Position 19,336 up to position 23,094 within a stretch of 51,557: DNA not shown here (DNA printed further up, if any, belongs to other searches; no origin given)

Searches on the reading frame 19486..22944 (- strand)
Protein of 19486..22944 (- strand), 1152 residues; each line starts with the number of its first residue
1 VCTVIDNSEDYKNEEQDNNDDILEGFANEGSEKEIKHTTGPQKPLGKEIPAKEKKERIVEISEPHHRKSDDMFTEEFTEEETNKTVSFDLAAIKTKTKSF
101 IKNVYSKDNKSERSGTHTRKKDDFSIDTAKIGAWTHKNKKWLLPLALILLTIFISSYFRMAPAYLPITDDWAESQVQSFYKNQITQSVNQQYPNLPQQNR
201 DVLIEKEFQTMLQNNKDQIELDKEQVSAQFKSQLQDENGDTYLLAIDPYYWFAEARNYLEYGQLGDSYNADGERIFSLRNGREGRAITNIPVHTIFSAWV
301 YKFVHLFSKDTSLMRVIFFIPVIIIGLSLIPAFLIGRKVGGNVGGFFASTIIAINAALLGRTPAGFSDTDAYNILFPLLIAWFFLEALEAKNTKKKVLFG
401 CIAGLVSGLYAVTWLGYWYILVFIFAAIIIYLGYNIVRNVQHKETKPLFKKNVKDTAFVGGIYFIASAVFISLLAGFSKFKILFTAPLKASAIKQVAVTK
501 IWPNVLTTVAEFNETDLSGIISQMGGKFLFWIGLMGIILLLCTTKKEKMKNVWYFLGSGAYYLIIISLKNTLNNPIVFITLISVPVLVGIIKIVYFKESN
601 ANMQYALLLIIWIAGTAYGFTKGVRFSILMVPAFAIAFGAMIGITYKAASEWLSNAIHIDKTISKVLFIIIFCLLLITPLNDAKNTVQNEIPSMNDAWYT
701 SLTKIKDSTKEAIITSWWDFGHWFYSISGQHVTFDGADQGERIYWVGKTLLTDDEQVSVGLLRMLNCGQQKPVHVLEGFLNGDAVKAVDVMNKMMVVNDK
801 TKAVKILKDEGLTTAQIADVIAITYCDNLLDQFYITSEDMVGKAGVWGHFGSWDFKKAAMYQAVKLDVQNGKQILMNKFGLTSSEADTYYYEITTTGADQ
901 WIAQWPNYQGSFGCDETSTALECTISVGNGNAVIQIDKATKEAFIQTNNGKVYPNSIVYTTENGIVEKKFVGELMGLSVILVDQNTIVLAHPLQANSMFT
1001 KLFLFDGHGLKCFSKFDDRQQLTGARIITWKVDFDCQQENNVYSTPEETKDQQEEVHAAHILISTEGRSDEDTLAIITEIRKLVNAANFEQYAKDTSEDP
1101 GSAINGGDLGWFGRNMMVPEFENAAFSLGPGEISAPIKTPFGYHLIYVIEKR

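Call 10: search_protein_families(library=pfam, proteins=[window:19486-22944:-], max_evalue=0.001)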
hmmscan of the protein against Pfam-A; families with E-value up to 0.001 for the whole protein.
window:19486-22944:- (1152 aa): 4 families
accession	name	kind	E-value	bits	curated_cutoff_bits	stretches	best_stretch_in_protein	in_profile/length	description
PF02516.20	STT3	-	2.9e-31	109.8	24.5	1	230-675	16-397/405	Oligosaccharyl transferase STT3, N-terminal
PF13616.12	Rotamase_3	-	1.8e-27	96.7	22.5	1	1048-1152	8-116/116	PPIC-type PPIASE domain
PF00639.27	Rotamase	-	3.2e-24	86.2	21.7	1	1060-1149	1-96/97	PPIC-type PPIASE domain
PF13145.12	Rotamase_2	-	2.1e-09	38.7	27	1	1080-1151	39-108/121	PPIC-type PPIASE domain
